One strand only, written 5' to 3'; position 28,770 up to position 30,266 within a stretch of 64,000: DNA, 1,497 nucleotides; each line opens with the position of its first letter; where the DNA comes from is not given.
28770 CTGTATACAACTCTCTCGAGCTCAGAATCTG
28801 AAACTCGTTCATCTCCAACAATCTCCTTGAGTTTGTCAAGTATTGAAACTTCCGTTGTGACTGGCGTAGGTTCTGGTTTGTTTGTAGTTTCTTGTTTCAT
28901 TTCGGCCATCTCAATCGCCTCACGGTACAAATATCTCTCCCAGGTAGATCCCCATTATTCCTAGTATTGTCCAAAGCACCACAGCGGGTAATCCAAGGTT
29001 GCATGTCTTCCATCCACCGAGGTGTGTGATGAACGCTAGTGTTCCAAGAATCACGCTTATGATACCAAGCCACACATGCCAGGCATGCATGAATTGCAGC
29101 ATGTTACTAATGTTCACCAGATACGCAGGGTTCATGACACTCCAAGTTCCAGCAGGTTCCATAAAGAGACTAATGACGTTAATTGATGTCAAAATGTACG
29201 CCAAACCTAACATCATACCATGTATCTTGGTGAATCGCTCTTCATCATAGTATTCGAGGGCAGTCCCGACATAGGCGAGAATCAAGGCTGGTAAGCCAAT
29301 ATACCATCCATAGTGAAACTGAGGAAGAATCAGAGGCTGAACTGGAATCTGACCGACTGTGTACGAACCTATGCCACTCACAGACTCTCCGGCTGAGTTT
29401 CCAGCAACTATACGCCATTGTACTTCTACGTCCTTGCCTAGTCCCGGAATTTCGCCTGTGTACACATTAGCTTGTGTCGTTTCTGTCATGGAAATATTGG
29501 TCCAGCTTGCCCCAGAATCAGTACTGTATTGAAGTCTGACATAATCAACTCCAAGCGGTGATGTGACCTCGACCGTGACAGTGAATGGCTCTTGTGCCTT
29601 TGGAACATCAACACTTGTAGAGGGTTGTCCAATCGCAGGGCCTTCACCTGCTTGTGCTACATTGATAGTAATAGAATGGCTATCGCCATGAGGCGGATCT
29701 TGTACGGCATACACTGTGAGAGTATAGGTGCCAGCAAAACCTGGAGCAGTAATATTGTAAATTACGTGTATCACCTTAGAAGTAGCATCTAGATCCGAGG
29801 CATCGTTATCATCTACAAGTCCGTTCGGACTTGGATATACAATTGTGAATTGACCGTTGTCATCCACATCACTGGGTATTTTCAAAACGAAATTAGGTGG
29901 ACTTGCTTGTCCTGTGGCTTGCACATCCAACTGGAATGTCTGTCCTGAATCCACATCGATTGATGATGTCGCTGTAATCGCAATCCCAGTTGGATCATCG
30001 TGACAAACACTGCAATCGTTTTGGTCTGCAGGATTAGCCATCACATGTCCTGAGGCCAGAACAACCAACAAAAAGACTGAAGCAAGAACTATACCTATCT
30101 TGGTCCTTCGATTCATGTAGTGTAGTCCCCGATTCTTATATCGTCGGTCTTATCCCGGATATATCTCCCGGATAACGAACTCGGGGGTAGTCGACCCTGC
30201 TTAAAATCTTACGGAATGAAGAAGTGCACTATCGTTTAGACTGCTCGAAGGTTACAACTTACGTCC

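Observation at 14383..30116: Four tandem paralogous cassettes: GlcD-like FAD oxidase + CCG Fe-S protein, three of them also with a His-rich membrane module and/or exported monohaem cytochrome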

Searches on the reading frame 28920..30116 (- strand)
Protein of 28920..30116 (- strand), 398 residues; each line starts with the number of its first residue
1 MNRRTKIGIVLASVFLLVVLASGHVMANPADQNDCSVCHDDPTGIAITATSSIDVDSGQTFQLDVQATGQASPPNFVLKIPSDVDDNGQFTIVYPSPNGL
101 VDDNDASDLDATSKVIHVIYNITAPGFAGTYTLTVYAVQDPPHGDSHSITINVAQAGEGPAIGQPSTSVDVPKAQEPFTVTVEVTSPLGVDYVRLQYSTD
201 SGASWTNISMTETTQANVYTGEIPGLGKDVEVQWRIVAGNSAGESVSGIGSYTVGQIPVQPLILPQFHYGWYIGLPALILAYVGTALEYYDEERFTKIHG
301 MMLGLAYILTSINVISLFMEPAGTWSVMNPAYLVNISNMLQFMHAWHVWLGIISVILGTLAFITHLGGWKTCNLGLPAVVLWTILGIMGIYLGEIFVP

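Call 4: search_protein_families(library=pfam, proteins=[window:28920-30116:-], max_evalue=0.01)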
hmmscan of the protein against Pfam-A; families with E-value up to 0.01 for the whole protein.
window:28920-30116:- (398 aa): 1 family
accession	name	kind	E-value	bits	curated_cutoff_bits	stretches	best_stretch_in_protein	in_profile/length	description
PF21471.3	Reelin_subrepeat-B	-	0.0037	17.5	27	0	192-240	59-110/127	Reelin subrepeat B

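Call 8: search_protein_families(library=ncbifam, proteins=[window:28920-30116:-], max_evalue=0.001)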
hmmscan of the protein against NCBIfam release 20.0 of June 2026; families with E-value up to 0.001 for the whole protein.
window:28920-30116:- (398 aa): 0 families

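Call 9: find_encoding_contigs(protein=window:28920-30116:-, flank=10000, max_places=6)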
Protein window:28920-30116:- (398 aa): no gene with exactly this product is on record in the collection.

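Call 13: find_homologous_proteins(query=window:28920-30116:-, max_evalue=0.001)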
Query window:28920-30116:- (398 aa): 139 proteins with E <= 0.001 among 4991 candidates; the best 120 are listed.
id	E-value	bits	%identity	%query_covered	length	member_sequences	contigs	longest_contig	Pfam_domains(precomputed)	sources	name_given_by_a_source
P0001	3.0e-249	845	94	100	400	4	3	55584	-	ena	-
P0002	7.1e-227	771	85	100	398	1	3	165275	-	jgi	jgi:hypothetical protein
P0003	4.1e-225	765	85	100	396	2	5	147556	-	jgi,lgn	jgi:hypothetical protein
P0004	9.5e-212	721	83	94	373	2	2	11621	-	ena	-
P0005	2.4e-189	647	72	100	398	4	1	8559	-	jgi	jgi:hypothetical protein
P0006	5.2e-189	646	71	100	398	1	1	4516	-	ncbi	ncbi:MAG: hypothetical protein ACFFFK_08430 [Candidatus Thorarchaeota archaeon]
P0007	1.2e-188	645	72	100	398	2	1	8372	-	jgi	jgi:hypothetical protein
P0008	1.4e-186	638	70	100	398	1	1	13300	-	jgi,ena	-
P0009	2.0e-182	625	70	100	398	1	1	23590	-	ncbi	ncbi:MAG: hypothetical protein ACFFEK_07025 [Candidatus Thorarchaeota archaeon]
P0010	5.5e-182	623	69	100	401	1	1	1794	-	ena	-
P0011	6.9e-182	623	70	100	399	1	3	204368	-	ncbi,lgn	ncbi:MAG: hypothetical protein ACFFE2_00555 [Candidatus Thorarchaeota archaeon]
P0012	1.2e-180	619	68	100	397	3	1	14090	-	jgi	jgi:hypothetical protein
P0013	9.7e-173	593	67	100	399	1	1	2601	-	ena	-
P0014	3.9e-172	591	66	100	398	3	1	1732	-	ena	-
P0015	3.0e-168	578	64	100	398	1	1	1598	-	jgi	jgi:hypothetical protein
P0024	2.4e-160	552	62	100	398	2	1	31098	PF22184.3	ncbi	-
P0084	1.1e-120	421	48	99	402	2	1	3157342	-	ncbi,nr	ncbi:MAG: hypothetical protein JSW61_07585 [Candidatus Thorarchaeota archaeon]|nr:MAG: hypothetical 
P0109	4.3e-103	363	45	99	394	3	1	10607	-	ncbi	ncbi:MAG: hypothetical protein ACFFAD_15625 [Candidatus Hermodarchaeota archaeon]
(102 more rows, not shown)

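Call 15: find_encoding_contigs(protein=P0084, flank=10000, max_places=2)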
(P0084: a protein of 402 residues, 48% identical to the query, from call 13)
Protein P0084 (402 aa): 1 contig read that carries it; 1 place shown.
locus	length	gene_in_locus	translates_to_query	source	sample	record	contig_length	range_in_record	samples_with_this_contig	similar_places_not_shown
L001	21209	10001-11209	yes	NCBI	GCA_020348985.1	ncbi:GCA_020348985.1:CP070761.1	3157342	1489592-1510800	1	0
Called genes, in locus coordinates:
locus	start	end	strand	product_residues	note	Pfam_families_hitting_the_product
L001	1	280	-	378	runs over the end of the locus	PF00146:NADHdh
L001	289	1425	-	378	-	PF00374:NiFeSe_Hases (faint), PF00346:Complex1_49kDa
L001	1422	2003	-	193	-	PF00329:Complex1_30kDa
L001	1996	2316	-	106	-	PF00420:Oxidored_q2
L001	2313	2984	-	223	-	PF00499:Oxidored_q3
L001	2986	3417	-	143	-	PF00507:Oxidored_q4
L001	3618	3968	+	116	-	-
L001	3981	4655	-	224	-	-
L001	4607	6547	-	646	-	PF01565:FAD_binding_4, PF02913:FAD-oxidase_C, PF01058:Oxidored_q6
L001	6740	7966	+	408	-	PF13183:Fer4_8, PF02754:CCG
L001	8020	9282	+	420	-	PF24374:DUF7530, PF01243:PNPOx_N (weak), PF12900:Pyridox_ox_2 (weak)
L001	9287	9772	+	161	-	PF01243:PNPOx_N, PF12900:Pyridox_ox_2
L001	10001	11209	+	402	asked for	-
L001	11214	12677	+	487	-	PF01565:FAD_binding_4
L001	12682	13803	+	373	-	PF12838:Fer4_7 (weak), PF13183:Fer4_8, PF13534:Fer4_17 (weak), PF02754:CCG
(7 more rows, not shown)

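Call 16: find_encoding_contigs(protein=P0109, flank=10000, max_places=2)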
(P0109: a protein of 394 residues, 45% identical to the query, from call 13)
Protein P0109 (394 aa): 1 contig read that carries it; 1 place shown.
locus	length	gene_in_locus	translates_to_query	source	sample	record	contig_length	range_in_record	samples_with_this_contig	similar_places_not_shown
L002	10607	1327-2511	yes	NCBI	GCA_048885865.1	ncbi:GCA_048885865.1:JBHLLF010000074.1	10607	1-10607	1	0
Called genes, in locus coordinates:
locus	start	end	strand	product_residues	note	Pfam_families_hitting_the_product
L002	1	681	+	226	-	PF01243:PNPOx_N, PF12900:Pyridox_ox_2 (weak)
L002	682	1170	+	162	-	PF01243:PNPOx_N, PF12900:Pyridox_ox_2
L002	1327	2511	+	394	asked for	-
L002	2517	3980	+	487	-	PF01565:FAD_binding_4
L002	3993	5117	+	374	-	PF12838:Fer4_7 (weak), PF13183:Fer4_8 (weak), PF13534:Fer4_17 (weak), PF02754:CCG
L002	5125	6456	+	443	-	PF00890:FAD_binding_2 (weak), PF01266:DAO (weak), PF03486:HI0933_like (faint), PF07992:Pyr_redox_2 (faint), PF13450:NAD_binding_8, PF01593:Amino_oxidase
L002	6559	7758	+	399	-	PF12838:Fer4_7 (weak), PF13183:Fer4_8, PF13534:Fer4_17 (weak), PF02754:CCG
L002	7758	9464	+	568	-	PF01565:FAD_binding_4, PF02913:FAD-oxidase_C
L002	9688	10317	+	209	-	-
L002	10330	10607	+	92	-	?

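Call 48: predict_structure(alignment_id=A4)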
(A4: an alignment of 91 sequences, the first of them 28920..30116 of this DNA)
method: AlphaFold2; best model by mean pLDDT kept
length: 398 residues; sequences in the alignment: 91
mean_pLDDT: 87.7   pTM: 0.59
mean pLDDT of the five models: 87.7, 85.3, 85.0, 84.8, 84.2
residues with pLDDT >= 90: 232; 70-90: 137; 50-70: 20; < 50: 9
segments of 3 or more residues with pLDDT < 50: 24-27, 261-265
pLDDT, mean of each block of 10 residues (from residue 1): 81 84 57 82 95 94 96 90 91 86 93 95 94 94 94 91 91 92 94 97 95 94 95 96 92 80 54 87 91 88 88 80 79 92 92 89 77 81 91 76
secondary structure, 60 per line:
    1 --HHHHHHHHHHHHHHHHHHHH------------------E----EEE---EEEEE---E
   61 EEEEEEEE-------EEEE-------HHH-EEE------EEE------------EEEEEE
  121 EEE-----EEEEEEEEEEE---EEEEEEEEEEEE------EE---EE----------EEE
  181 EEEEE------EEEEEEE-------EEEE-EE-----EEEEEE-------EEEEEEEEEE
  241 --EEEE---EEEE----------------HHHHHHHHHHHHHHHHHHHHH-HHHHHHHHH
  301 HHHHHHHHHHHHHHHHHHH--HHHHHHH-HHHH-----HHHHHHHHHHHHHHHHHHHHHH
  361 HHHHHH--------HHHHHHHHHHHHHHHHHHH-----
elements in order: H3-22 E46-48 E52-56 E60-68 E76-79 E91-93 E100-102 E115-123 E129-139 E143-154 E178-185 E192-198 E206-209 E218-223 E231-240 E243-246 E250-253 H270-290 H292-319 H322-328 H330-333 H339-366 H375-393

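Call 49: search_protein_families(library=pfam, proteins=[P0024], max_evalue=0.001)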
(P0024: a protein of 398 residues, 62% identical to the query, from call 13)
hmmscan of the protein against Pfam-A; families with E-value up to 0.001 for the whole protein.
P0024 (398 aa): 1 family
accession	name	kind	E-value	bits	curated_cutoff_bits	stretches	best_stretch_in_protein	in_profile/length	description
PF22184.2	CBM_56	-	9.6e-07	29.4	27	1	181-232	10-60/75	Carbohydrate binding module family 56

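Call 51: fold_search(model_id=the predicted structure, library=pdb)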
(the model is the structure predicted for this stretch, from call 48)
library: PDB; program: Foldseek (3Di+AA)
matches with E <= 10: 1938; with E <= 0.001: 965
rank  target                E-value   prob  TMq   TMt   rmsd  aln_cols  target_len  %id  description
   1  3mtr_A                7.1e-10  1.00  0.18  0.33  15.8       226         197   14  Crystal structure of the Ig5-FN1 tandem of human NCAM (released 2010-06-23)
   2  2a38_A                2.8e-09  1.00  0.19  0.35  15.0       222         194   14  Crystal structure of the N-Terminus of titin (released 2006-06-24)
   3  8k53_A                3.9e-09  1.00  0.19  0.12  12.8       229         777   17  Structure of the Dimeric Human CNTN2 Ig 1-6-FNIII 1-2 Domain in an Asymmetric State (released 2023-12-06)
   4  3mtr_B                4.8e-09  1.00  0.17  0.31  16.3       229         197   13  Crystal structure of the Ig5-FN1 tandem of human NCAM (released 2010-06-23)
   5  2yd7_B                6.4e-09  1.00  0.20  0.37  13.9       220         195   14  Crystal structure of the N-terminal Ig1-2 module of Human Receptor Protein Tyrosine Phosphatase Delta (released 2011-04-13)
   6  2yd7_A                7.2e-09  1.00  0.19  0.35  13.3       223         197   15  Crystal structure of the N-terminal Ig1-2 module of Human Receptor Protein Tyrosine Phosphatase Delta (released 2011-04-13)
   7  1ya5_A                1.1e-08  1.00  0.19  0.34  17.4       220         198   14  Crystal structure of the titin domains z1z2 in complex with telethonin (released 2005-12-20)
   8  2f8v_A                1.4e-08  1.00  0.18  0.33  17.1       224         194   14  Structure of full length telethonin in complex with the N-terminus of titin (released 2006-06-27)
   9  5i99                  1.8e-08  1.00  0.21  0.21  12.3       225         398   16  Crystal structure of mouse CNTN3 Ig5-Fn2 domains (released 2016-08-31)
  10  6fwx_B                1.9e-08  1.00  0.19  0.31  10.8       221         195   14  Chimeric titin Z1Z2-Z1Z2 tandem (Z1212) functionalized with a GRGDS exogenous peptide from fibronectin (released 2019-03-27)
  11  2rik                  2.2e-08  1.00  0.19  0.25  14.1       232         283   16  I-band fragment I67-I69 from titin (released 2008-01-22)
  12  2yd6                  2.3e-08  1.00  0.18  0.34  13.8       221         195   14  Crystal structure of the N-terminal Ig1-2 module of Human Receptor Protein Tyrosine Phosphatase Delta (released 2011-04-13)
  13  1ya5_B                2.6e-08  1.00  0.19  0.34  17.0       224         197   14  Crystal structure of the titin domains z1z2 in complex with telethonin (released 2005-12-20)
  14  4pgz_A                3.3e-08  1.00  0.21  0.35  12.7       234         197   11  Structural basis of KIT activation by oncogenic mutations in the extracellular region reveals a zipper-like mechanism  (released 2015-03-18)
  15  7quz_DDD              4.1e-08  1.00  0.17  0.33  13.5       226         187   16  Crystal structure of the SeMet octameric C-terminal Big_2-CBM56 domains from Paenibacillus illinoisensis (Bacillus c (released 2023-02-01)
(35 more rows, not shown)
